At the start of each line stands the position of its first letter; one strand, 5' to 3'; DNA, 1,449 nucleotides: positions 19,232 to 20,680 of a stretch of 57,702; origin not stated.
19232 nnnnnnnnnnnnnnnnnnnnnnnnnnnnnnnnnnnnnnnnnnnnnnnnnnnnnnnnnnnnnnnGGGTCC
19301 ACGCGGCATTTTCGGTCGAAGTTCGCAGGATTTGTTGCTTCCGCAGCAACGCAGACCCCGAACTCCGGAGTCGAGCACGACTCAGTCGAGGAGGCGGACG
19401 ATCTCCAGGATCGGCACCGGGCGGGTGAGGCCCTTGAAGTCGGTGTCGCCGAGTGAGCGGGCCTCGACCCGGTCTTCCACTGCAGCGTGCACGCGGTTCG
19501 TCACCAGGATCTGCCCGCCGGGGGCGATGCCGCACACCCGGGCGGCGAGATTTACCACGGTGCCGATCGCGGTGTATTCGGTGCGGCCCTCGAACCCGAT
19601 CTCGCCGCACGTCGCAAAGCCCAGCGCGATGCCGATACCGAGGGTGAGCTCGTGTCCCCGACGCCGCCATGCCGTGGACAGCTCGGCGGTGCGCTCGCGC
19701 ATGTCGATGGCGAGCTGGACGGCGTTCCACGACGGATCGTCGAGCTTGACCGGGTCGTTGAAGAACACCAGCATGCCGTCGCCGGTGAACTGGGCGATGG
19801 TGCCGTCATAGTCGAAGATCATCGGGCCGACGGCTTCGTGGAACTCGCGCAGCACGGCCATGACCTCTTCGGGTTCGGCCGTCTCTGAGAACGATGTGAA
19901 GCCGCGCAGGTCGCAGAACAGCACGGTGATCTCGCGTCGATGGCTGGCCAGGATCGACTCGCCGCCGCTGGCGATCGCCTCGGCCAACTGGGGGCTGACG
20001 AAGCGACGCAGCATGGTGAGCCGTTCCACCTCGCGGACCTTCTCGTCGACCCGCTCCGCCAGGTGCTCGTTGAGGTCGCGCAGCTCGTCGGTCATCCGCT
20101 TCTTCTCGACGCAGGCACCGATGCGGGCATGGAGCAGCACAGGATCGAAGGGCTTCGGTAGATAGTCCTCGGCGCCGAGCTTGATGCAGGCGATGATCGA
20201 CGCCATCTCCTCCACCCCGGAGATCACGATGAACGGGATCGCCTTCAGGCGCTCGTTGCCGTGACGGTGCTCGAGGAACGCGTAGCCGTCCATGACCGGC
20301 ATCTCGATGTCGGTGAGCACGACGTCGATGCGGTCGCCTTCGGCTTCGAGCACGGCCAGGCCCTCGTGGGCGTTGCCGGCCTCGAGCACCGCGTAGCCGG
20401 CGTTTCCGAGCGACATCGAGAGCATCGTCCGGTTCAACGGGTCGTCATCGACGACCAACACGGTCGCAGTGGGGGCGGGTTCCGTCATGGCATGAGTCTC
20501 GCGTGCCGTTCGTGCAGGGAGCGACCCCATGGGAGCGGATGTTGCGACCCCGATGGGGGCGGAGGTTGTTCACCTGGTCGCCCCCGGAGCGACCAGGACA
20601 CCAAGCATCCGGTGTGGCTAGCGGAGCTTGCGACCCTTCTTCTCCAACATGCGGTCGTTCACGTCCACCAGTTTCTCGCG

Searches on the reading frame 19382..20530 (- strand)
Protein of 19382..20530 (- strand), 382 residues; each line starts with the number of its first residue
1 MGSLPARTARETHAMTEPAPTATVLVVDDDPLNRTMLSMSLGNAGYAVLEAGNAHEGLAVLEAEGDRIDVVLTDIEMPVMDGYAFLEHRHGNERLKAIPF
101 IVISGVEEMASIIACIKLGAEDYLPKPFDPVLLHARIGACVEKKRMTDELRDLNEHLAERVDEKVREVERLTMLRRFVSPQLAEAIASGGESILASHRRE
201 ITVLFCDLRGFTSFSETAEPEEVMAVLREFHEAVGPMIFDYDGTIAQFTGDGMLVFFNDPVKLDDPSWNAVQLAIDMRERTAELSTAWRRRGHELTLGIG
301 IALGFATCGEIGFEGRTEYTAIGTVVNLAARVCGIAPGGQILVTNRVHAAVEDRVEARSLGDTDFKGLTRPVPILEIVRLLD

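Call 4: search_protein_families(library=pfam, proteins=[window:19382-20530:-], max_evalue=0.01)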
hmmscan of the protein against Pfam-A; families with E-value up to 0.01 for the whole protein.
window:19382-20530:- (382 aa): 3 families
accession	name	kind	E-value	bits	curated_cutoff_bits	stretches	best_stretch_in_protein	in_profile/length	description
PF00072.30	Response_reg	-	2.5e-24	86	30.2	1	24-137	1-110/111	Response regulator receiver domain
PF00211.25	Guanylate_cyc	-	1.4e-17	64.3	21.9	1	198-367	6-172/183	Adenylate and Guanylate cyclase catalytic domain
PF00990.26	GGDEF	-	0.0014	18.8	23.8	1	195-303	27-131/161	Diguanylate cyclase, GGDEF domain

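Call 13: find_encoding_contigs(protein=window:19382-20530:-, flank=10000, max_places=6)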
Protein window:19382-20530:- (382 aa): no gene with exactly this product is on record in the collection.

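Call 14: find_homologous_proteins(query=window:19382-20530:-, max_evalue=1e-20)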
Query window:19382-20530:- (382 aa): 7998 proteins with E <= 1e-20 among 8000 candidates; the best 120 are listed.
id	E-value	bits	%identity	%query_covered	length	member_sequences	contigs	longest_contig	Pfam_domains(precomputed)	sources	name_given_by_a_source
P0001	3.9e-235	798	98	96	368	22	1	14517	PF00211.26,PF00072.31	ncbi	-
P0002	1.6e-223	760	94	96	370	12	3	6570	PF00211.26,PF00072.31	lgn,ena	-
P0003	6.8e-214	728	90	93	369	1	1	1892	PF00211.26,PF00072.31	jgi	jgi:adenylate cyclase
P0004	3.1e-211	719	89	96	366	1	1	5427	PF00211.26,PF00072.31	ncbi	-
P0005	1.4e-210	717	88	96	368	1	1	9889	PF00211.26,PF00072.31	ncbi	-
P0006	1.1e-208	711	88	96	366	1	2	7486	PF00211.26,PF00072.31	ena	-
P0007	1.6e-203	694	84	96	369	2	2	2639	PF00211.26,PF00072.31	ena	-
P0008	2.0e-202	690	85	96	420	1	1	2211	PF00211.26,PF00072.31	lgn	-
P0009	7.4e-201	685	83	96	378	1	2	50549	PF00211.26,PF00072.31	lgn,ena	-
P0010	2.6e-199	680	84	96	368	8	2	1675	PF00211.26,PF00072.31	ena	-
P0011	1.7e-198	677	84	96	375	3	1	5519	PF00211.26,PF00072.31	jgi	jgi:adenylate cyclase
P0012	1.8e-198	677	83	96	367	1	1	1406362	PF00211.26,PF00072.31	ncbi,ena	-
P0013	3.8e-195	666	84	95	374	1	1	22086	PF00211.26,PF00072.31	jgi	jgi:adenylate cyclase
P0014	2.9e-193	660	83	94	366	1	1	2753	PF00211.26,PF00072.31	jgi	jgi:adenylate cyclase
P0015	6.6e-193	659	84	94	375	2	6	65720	PF00211.26,PF00072.31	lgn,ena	-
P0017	2.1e-192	657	82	94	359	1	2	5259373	PF00211.26,PF00072.31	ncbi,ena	-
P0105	1.9e-177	608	76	94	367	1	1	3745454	PF00211.26,PF00072.31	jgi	jgi:adenylate cyclase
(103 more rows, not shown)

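Call 15: find_encoding_contigs(protein=P0017, flank=10000, max_places=2)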
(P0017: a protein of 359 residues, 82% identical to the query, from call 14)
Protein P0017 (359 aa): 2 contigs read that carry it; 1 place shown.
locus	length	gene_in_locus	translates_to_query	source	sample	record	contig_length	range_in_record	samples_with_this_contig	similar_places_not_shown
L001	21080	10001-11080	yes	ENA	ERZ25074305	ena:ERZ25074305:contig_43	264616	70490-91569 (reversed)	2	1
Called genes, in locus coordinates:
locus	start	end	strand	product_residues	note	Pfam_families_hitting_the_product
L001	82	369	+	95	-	PF07110:EthD (faint)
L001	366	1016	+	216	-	PF00303:Thymidylat_synt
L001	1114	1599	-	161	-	PF04978:MST, PF12867:DinB_2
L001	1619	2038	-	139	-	PF07166:DUF1398 (weak)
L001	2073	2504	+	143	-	PF12802:MarR_2, PF13551:HTH_29 (weak)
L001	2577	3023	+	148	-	PF10604:Polyketide_cyc2, PF08327:AHSA1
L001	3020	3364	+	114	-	PF12840:HTH_20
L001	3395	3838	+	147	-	PF08327:AHSA1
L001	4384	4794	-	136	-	PF02627:CMD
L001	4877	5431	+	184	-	PF00857:Isochorismatase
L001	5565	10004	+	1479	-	PF01590:GAF, PF13185:GAF_2, PF01590:GAF, PF13185:GAF_2, PF01590:GAF, PF13185:GAF_2, PF13492:GAF_3, PF01590:GAF, +12 more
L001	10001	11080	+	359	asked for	PF00072:Response_reg, PF00211:Guanylate_cyc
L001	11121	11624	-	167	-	PF04343:DUF488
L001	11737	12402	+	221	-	-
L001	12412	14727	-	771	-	PF02687:FtsX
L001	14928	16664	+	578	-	-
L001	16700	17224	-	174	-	-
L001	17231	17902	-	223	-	PF08378:NERD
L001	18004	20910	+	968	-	PF00176:SNF2-rel_dom, PF00270:DEAD, PF04851:ResIII, PF00271:Helicase_C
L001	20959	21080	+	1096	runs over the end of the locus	PF01555:N6_N4_Mtase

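Call 16: find_encoding_contigs(protein=P0105, flank=10000, max_places=2)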
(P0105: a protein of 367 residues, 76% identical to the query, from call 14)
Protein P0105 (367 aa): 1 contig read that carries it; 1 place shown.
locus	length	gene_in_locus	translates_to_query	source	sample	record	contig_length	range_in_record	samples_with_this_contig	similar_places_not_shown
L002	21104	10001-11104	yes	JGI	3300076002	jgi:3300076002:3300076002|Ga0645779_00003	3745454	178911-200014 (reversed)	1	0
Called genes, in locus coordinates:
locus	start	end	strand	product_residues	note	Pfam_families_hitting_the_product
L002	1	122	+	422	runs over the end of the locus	PF00067:p450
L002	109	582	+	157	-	-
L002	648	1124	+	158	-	PF14081:DUF4262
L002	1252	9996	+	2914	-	PF01590:GAF, PF13185:GAF_2, PF01590:GAF, PF13185:GAF_2, PF01590:GAF, PF13185:GAF_2, PF13492:GAF_3, PF01590:GAF, +30 more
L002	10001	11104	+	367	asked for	PF00072:Response_reg, PF00211:Guanylate_cyc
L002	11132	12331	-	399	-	PF13434:Lys_Orn_oxgnase (faint), PF00070:Pyr_redox (faint), PF07992:Pyr_redox_2, PF13454:NAD_binding_9 (weak), PF13738:Pyr_redox_3 (weak)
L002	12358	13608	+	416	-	PF00465:Fe-ADH, PF13685:Fe-ADH_2 (weak), PF25137:ADH_Fe_C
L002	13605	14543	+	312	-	PF13191:AAA_16, PF07726:AAA_3 (faint), PF07728:AAA_5, PF00004:AAA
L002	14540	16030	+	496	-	PF05762:VWA_CoxE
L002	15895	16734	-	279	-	PF00400:WD40 (faint), PF23414:Beta-prop_EML_2 (faint), PF24782:WD40_MABP1-WDR62_2nd (faint), PF24796:WDR55 (weak), PF24817:WD40_WDHD1_1st (weak), PF23381:Beta-prop_IFT122_1st, PF25174:Beta-prop_THOC3, PF25173:Beta-prop_WDR3_1st (weak), +3 more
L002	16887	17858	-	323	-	PF02492:cobW, PF07683:CobW_C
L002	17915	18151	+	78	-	PF00830:Ribosomal_L28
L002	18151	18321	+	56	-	PF00471:Ribosomal_L33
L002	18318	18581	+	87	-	PF01197:Ribosomal_L31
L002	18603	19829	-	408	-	PF02492:cobW, PF07683:CobW_C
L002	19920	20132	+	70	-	-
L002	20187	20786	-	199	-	PF00265:TK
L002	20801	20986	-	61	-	-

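Call 17: find_encoding_contigs(protein=P0001, flank=10000, max_places=3)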
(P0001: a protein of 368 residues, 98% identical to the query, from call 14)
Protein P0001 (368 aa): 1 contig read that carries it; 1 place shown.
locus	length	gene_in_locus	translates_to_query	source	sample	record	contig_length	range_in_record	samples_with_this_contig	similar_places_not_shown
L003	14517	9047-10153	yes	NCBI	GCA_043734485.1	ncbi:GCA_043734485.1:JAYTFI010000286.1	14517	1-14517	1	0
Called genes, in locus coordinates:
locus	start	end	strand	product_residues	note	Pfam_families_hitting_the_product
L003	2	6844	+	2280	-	?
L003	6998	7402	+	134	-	PF13338:AbiEi_4 (weak)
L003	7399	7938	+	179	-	-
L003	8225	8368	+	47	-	PF00106:adh_short, PF13561:adh_short_C2 (weak)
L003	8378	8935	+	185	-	PF00106:adh_short, PF13561:adh_short_C2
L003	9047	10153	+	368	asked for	PF00072:Response_reg, PF00211:Guanylate_cyc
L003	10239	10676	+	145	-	PF13732:DrrA1-3_C (weak)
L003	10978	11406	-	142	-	PF07592:DDE_Tnp_ISAZ013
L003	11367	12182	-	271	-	PF07592:DDE_Tnp_ISAZ013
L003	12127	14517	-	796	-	?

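Call 18: find_encoding_contigs(protein=P0009, flank=10000, max_places=2)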
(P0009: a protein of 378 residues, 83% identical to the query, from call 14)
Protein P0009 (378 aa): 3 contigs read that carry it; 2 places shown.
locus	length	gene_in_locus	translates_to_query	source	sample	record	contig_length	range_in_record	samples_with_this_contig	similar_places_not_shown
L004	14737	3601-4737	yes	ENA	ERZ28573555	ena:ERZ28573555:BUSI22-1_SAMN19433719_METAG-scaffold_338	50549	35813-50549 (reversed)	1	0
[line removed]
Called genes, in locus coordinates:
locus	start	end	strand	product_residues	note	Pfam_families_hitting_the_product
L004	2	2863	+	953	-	?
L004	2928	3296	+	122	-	-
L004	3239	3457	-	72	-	PF13744:HTH_37 (weak), PF13560:HTH_31, PF01381:HTH_3 (weak)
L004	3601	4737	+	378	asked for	PF00072:Response_reg, PF00211:Guanylate_cyc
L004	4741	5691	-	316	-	PF00291:PALP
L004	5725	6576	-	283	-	PF00248:Aldo_ket_red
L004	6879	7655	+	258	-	PF03328:HpcH_HpaI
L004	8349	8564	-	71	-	-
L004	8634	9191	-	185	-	-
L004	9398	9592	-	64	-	-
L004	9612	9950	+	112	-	-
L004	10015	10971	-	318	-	PF05721:PhyH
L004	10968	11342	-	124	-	-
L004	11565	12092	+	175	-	PF03551:PadR (faint)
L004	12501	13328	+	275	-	PF01547:SBP_bac_1, PF13531:SBP_bac_11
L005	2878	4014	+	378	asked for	PF00072:Response_reg, PF00211:Guanylate_cyc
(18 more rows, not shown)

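Call 19: find_encoding_contigs(protein=P0012, flank=10000, max_places=2)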
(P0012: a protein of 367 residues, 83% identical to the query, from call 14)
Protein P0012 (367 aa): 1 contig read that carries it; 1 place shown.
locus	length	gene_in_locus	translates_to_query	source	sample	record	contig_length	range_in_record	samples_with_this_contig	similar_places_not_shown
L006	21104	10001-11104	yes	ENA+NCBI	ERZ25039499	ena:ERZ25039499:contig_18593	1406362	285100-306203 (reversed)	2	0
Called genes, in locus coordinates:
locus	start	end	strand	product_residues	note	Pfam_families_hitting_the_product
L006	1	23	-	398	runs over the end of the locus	PF04286:DUF445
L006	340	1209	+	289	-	PF00248:Aldo_ket_red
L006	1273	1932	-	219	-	PF00027:cNMP_binding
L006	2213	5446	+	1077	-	PF01590:GAF, PF01590:GAF, PF13492:GAF_3, PF01590:GAF, PF13185:GAF_2, PF01590:GAF, PF13185:GAF_2, PF01590:GAF, +9 more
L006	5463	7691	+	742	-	PF01590:GAF (weak), PF13185:GAF_2 (weak), PF00512:HisKA, PF02518:HATPase_c, PF00072:Response_reg, PF01627:Hpt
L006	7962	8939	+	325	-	PF04480:DUF559 (weak), PF18741:MTES_1575 (weak)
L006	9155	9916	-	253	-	PF01925:TauE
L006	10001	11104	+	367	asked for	PF00072:Response_reg, PF00211:Guanylate_cyc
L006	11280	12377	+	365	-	PF00535:Glycos_transf_2, PF13641:Glyco_tranf_2_3, PF03142:Chitin_synth_2 (weak), PF13632:Glyco_trans_2_3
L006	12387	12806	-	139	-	PF00582:Usp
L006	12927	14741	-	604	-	PF00005:ABC_tran, PF02463:SMC_N (weak), PF13191:AAA_16 (faint), PF13304:AAA_21 (faint), PF08352:oligo_HPY, PF00005:ABC_tran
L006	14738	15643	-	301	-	PF00528:BPD_transp_1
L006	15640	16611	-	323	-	PF19300:BPD_transp_1_N, PF00528:BPD_transp_1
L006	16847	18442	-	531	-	PF00496:SBP_bac_5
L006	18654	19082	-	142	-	PF03928:HbpS-like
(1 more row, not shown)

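Call 32: search_solved_structures(query=window:19382-20530:-, max_evalue=0.00001, show_alignments=3)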
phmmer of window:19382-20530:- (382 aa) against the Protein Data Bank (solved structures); distinct sequences matched with E-value up to 0.00001: 233 (the best 60 are shown).
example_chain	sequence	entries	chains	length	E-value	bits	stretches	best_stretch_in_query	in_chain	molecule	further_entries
3r5g_A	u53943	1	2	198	3.1e-31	112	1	194-378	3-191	CyaB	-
6fht_A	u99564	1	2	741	5.5e-31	111.2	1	147-377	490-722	Bacteriophytochrome,Adenylate cyclase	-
2w01_A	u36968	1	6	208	2.1e-29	105.9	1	195-377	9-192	ADENYLATE CYCLASE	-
9g85_A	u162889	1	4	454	2.3e-26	96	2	22-152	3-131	Response regulator PleD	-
2wb4_A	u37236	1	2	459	2.4e-26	95.9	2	22-152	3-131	DIGUANYLATE CYCLASE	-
1w25_A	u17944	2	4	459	3e-26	95.6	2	22-152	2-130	STALKED-CELL DIFFERENTIATION CONTROLLING PROTEIN | RESPONSE REGULATOR PLED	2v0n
9g86_A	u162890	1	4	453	3e-26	95.6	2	22-153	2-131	Response regulator PleD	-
9xzo_A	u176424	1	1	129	3.7e-16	62.4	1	22-137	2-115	De novo protein M1X0B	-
1wc0_A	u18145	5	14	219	5.2e-16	61.9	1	196-373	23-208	ADENYLATE CYCLASE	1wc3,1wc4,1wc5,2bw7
1wc1_A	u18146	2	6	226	7.4e-16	61.4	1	197-373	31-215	ADENYLATE CYCLASE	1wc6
12aw_A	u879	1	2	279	8.4e-15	57.9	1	18-150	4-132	HYBRID TWO-COMPONENT SYSTEM PROTEIN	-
3eq2_A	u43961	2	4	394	8.6e-15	57.9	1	21-143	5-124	Probable two-component response regulator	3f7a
1mvo_A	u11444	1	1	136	9.1e-14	54.5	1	23-145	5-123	PhoP response regulator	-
3h1g_A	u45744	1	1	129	1.2e-13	54.1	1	21-137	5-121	Chemotaxis protein cheY homolog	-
4p2f_A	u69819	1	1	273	1.2e-13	54.1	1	172-367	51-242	Adenylate cyclase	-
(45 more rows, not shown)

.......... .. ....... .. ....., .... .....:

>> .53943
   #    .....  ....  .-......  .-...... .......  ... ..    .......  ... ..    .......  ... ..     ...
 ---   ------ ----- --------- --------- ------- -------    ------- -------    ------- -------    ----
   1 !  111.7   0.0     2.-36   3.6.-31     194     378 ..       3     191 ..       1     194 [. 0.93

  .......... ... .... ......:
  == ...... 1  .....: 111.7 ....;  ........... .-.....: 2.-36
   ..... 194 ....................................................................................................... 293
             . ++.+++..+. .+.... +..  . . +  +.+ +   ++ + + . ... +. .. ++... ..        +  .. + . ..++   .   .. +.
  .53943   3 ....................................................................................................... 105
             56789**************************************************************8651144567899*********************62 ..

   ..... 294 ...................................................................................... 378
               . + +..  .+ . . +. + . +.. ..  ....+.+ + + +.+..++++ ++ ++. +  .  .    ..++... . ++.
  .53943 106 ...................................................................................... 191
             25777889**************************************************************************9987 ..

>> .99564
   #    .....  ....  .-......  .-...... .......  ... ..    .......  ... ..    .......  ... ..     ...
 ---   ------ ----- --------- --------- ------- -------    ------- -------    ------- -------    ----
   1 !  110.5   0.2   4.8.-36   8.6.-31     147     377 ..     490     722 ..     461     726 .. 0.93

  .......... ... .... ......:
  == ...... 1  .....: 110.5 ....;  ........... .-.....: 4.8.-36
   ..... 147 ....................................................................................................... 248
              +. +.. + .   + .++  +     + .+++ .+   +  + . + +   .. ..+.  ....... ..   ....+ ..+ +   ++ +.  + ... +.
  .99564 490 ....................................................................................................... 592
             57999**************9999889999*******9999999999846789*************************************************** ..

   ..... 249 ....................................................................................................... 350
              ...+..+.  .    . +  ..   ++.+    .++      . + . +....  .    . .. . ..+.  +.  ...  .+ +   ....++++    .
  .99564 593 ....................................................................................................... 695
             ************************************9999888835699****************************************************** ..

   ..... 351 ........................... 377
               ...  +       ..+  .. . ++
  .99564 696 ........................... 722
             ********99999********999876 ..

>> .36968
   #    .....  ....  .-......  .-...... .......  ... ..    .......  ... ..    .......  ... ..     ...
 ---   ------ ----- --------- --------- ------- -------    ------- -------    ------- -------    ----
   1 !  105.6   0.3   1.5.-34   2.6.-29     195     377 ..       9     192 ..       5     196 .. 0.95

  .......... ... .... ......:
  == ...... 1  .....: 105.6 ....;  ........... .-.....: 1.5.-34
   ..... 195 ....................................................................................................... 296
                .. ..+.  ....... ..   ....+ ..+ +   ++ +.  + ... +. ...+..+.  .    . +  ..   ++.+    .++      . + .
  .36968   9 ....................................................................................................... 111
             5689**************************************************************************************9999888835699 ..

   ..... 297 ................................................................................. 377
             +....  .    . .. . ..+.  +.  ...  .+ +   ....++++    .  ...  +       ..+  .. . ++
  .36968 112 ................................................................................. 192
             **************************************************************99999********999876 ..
